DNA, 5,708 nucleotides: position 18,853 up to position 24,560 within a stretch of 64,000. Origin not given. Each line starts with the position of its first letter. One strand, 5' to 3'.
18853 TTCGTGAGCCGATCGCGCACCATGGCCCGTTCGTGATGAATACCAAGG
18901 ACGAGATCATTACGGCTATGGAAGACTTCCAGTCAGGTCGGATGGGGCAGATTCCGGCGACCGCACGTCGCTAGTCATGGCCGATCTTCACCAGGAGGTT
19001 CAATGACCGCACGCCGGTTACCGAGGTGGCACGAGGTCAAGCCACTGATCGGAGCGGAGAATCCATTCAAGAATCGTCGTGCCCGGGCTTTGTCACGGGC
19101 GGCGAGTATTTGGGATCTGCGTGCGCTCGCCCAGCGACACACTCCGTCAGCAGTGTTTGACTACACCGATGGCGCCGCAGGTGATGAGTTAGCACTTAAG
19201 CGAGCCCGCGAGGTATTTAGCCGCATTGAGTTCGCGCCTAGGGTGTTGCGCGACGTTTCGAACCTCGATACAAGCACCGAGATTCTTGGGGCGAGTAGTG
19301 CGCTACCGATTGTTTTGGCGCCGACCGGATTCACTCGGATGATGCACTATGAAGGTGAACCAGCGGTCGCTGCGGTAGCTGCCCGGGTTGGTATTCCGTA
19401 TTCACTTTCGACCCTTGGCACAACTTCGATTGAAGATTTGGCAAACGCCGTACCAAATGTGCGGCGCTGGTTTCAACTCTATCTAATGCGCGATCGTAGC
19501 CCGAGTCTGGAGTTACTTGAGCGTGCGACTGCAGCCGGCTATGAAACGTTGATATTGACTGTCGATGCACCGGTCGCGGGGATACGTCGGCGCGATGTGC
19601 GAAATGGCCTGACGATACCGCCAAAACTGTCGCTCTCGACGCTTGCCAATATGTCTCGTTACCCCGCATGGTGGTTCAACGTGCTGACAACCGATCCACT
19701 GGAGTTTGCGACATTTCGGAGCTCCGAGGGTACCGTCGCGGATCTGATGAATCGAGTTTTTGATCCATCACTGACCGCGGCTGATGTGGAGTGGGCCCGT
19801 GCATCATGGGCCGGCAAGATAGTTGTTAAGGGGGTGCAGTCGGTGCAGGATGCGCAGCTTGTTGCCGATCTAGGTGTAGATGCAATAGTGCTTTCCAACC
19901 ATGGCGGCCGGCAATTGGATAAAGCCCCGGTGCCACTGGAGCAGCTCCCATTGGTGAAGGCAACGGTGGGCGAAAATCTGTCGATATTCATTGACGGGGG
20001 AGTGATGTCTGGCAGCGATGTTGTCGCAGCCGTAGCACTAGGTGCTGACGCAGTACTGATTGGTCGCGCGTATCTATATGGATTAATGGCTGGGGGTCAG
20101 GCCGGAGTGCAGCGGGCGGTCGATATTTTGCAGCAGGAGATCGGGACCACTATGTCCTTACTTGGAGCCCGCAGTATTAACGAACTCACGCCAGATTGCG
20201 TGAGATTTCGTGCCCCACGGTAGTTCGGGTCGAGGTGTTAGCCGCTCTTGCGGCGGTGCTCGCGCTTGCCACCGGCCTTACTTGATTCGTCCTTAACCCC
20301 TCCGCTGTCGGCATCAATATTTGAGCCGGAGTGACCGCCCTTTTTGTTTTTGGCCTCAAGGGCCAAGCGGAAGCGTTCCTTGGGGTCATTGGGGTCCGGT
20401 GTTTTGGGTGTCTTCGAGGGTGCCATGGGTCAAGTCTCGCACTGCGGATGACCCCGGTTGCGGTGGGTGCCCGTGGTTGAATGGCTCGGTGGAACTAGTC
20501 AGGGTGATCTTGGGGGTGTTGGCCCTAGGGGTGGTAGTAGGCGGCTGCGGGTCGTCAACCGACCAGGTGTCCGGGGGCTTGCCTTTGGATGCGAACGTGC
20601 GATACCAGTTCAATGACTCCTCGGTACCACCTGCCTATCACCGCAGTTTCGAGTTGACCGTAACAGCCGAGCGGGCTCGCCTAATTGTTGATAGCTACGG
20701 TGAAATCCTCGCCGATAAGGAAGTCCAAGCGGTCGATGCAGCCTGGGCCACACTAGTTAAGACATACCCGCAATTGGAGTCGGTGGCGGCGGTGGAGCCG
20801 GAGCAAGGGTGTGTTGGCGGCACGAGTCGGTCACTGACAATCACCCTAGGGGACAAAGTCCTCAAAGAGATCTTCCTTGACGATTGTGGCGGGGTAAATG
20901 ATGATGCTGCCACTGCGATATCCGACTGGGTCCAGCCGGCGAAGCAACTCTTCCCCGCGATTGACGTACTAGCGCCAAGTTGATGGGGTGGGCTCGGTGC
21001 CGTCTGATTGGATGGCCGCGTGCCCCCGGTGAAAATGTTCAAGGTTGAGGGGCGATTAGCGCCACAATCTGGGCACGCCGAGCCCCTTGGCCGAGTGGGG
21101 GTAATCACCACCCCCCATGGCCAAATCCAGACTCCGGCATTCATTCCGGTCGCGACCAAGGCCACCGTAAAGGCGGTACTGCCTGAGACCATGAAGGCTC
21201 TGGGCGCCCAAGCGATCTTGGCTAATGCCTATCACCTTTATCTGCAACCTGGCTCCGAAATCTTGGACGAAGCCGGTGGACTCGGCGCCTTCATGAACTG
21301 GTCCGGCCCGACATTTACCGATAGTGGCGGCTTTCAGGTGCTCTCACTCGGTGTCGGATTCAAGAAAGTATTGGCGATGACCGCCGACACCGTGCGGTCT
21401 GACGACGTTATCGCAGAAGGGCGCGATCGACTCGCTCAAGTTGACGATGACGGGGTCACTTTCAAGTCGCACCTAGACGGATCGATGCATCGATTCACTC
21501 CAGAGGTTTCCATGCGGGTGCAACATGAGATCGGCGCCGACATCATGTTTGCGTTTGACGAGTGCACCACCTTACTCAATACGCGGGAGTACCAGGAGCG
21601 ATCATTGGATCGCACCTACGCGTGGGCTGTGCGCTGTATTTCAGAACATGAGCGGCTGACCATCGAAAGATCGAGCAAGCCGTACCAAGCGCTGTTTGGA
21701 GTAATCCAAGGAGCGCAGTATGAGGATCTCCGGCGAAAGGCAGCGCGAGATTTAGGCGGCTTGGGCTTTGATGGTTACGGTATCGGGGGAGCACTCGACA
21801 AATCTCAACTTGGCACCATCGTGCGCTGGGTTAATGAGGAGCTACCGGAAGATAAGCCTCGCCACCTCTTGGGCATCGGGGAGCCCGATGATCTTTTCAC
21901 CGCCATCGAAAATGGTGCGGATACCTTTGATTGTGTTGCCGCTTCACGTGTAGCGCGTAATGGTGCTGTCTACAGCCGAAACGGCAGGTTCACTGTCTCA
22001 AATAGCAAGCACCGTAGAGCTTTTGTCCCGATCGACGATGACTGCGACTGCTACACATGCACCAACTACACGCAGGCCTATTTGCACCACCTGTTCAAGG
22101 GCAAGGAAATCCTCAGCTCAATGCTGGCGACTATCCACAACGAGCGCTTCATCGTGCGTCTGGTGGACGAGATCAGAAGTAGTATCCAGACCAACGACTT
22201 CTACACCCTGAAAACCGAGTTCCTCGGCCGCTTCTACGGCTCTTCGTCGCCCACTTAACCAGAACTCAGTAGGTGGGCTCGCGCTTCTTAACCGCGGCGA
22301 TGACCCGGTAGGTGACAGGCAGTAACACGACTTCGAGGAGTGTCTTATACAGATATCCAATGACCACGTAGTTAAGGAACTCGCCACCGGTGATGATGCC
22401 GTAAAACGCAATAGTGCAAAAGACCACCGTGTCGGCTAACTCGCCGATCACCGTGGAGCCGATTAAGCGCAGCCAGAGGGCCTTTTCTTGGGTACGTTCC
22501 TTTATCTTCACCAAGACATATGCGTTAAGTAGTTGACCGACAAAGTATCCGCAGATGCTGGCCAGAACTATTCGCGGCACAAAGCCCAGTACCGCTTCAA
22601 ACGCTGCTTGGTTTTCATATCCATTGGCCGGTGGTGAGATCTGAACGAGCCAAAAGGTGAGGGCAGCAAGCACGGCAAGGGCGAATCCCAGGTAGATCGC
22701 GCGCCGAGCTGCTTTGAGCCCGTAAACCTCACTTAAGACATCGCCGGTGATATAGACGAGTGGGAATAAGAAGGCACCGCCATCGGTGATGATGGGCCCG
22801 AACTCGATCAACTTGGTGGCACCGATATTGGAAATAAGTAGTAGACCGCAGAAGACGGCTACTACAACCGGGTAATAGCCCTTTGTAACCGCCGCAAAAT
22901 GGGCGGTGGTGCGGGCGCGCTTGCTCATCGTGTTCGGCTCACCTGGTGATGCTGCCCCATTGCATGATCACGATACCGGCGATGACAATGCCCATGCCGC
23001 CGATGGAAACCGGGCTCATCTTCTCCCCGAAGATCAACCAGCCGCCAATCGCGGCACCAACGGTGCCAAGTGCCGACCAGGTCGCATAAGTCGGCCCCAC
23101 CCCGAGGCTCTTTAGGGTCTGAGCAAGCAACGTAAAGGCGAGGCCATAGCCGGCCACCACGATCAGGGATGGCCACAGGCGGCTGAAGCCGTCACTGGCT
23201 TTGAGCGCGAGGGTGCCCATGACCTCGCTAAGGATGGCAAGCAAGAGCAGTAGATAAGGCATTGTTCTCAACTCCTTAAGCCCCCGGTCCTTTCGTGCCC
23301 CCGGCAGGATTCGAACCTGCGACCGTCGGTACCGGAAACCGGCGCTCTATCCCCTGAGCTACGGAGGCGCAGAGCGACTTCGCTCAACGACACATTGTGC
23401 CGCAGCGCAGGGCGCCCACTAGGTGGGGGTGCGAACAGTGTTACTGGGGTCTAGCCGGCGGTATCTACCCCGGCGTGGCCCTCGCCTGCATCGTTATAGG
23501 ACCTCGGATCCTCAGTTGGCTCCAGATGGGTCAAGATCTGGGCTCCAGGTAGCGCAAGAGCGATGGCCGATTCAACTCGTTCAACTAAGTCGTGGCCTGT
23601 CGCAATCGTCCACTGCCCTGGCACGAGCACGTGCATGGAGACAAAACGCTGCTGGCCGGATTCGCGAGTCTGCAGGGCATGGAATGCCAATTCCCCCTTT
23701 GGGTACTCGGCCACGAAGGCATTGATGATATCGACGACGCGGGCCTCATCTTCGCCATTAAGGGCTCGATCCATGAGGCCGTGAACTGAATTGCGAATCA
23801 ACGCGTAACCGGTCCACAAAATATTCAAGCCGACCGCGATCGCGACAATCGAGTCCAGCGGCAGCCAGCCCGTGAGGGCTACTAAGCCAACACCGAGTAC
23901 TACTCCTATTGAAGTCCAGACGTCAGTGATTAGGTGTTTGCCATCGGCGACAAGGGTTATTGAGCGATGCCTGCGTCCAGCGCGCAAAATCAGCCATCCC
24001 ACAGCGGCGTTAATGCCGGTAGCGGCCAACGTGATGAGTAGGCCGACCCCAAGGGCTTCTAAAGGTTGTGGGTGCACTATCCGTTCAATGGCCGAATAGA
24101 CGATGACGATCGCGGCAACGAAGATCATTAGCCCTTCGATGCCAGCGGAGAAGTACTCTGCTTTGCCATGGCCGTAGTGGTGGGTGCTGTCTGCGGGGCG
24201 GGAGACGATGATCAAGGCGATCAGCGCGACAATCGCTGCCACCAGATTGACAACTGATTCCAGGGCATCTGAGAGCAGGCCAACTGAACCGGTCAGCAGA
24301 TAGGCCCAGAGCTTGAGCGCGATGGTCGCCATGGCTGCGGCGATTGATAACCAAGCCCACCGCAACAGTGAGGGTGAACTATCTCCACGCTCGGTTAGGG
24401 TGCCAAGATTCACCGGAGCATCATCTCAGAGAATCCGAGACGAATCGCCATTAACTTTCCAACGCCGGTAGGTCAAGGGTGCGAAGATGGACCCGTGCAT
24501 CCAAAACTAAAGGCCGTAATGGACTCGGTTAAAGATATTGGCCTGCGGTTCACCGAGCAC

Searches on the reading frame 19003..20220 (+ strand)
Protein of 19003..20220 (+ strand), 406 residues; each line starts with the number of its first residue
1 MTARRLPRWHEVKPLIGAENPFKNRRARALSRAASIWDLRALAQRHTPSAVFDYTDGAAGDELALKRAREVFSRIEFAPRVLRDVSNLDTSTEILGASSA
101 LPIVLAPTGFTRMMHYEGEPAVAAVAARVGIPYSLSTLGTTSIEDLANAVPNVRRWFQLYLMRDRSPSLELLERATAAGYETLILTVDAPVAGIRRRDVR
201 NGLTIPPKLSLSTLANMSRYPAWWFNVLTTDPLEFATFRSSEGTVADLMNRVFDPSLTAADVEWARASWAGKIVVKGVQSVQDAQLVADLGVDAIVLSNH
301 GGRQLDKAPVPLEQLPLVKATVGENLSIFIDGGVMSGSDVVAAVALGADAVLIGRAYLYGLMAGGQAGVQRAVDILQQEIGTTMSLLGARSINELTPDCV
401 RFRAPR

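Call 48: search_protein_families(library=pfam, proteins=[window:19003-20220:+], max_evalue=0.00001)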
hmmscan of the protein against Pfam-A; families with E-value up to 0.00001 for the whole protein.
window:19003-20220:+ (406 aa): 3 families
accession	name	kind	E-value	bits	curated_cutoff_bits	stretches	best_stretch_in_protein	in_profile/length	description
PF01070.24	FMN_dh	-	2.5e-130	435.1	24.9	1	43-401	1-349/350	FMN-dependent dehydrogenase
PF01645.23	Glu_synthase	-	4.4e-07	29.8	20.4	1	316-358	266-308/369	Conserved region in glutamate synthase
PF03060.21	NMO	-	6.9e-07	29.4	28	1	266-359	131-227/331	Nitronate monooxygenase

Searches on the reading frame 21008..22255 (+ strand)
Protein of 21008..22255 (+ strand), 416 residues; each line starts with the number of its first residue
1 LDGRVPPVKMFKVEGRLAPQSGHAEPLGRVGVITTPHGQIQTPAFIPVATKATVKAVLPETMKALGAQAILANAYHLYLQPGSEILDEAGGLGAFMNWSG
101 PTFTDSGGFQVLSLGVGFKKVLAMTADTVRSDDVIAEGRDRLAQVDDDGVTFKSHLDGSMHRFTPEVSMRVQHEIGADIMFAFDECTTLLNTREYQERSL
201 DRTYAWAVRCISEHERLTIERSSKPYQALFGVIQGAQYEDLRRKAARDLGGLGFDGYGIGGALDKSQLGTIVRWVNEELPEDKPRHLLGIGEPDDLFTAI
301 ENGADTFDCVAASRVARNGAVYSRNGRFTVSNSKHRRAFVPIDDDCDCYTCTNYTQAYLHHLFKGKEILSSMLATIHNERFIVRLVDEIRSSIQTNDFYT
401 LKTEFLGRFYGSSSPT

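Call 48: search_protein_families(library=pfam, proteins=[window:21008-22255:+], max_evalue=0.00001)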
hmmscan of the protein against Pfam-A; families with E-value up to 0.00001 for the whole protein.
window:21008-22255:+ (416 aa): 1 family
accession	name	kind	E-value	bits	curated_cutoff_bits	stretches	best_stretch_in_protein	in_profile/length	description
PF01702.25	TGT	-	1.9e-126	422.4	26.3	1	28-408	3-354/357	Queuine tRNA-ribosyltransferase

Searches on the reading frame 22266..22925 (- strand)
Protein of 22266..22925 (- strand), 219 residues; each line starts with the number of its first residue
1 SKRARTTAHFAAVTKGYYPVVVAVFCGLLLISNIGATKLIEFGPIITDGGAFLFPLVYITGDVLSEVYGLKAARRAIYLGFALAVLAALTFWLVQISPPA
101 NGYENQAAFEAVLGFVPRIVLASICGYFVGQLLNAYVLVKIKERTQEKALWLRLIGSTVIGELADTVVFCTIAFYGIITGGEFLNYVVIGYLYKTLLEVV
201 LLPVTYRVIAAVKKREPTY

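Call 48: search_protein_families(library=pfam, proteins=[window:22266-22925:-], max_evalue=0.00001)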
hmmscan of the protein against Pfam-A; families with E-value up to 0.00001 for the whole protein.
window:22266-22925:- (219 aa): 1 family
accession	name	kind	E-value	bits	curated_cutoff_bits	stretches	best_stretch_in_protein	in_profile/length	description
PF02592.20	Vut_1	-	1e-55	188.7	27.2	1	48-208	1-152/152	Putative vitamin uptake transporter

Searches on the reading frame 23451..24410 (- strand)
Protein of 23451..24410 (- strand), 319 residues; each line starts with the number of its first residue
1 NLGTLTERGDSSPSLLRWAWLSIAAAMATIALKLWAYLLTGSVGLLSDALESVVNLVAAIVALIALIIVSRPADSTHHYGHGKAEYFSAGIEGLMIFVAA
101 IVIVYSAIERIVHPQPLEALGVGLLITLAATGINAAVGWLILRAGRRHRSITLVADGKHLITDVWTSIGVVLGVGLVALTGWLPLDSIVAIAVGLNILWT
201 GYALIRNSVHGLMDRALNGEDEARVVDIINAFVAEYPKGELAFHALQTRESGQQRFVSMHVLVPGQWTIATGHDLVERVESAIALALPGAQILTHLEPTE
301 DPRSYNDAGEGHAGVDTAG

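Call 48: search_protein_families(library=pfam, proteins=[window:23451-24410:-], max_evalue=0.00001)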
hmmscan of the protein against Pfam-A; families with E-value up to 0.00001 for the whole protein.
window:23451-24410:- (319 aa): 2 families
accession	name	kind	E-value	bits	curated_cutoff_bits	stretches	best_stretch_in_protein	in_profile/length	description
PF01545.26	Cation_efflux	-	9.7e-43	146.7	26.6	1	20-213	2-198/198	Cation efflux family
PF16916.11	ZT_dimer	-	3.2e-17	62.7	26.7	1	226-298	6-77/78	Dimerisation domain of Zinc Transporter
